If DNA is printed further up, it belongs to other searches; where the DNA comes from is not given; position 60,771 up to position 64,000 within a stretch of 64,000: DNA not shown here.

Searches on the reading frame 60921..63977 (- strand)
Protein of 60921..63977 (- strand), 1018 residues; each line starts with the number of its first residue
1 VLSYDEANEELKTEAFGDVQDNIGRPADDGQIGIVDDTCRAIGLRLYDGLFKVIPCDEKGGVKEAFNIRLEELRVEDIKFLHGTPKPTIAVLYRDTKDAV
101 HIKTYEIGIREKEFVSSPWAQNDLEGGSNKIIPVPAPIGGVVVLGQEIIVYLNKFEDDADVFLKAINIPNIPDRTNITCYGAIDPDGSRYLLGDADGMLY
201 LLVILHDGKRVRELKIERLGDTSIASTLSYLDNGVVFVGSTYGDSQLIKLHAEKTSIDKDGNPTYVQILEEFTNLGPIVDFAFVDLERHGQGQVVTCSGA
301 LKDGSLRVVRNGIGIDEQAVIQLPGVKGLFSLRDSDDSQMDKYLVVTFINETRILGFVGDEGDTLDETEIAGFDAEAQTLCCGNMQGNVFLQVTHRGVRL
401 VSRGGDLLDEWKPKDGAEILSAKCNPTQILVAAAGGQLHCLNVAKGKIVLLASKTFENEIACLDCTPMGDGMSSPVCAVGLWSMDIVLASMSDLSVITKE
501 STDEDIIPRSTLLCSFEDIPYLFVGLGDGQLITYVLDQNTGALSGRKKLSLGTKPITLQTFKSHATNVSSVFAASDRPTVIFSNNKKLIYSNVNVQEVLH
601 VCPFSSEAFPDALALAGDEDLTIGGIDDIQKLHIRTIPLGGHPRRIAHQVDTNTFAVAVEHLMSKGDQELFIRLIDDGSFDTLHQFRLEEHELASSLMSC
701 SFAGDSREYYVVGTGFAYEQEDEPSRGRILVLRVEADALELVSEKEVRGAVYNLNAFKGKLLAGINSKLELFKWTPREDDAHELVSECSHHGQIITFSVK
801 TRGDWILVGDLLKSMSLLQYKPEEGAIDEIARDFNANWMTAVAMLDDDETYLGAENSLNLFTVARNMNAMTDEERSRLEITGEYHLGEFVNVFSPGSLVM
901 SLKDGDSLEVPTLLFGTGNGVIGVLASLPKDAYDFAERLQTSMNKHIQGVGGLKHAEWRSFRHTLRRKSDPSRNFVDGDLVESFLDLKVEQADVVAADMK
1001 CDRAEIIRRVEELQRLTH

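Call 24: search_protein_families(library=pfam, proteins=[window:60921-63977:-], max_evalue=0.00001)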
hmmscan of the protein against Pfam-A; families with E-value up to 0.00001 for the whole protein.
window:60921-63977:- (1018 aa): 3 families
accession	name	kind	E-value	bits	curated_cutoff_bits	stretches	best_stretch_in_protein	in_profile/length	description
PF23726.1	Beta-prop_RSE1_2nd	-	5.7e-101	338.5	30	1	310-626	1-327/327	RSE1/DDB1/CPSF1 second beta-propeller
PF03178.21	CPSF_A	-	1.6e-78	264.7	27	1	671-986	3-319/319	CPSF A subunit region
PF10433.15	Beta-prop_RSE1_1st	-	3e-52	178.2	26.9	1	2-267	77-348/351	RSE1/DDB1/CPSF1 first beta-propeller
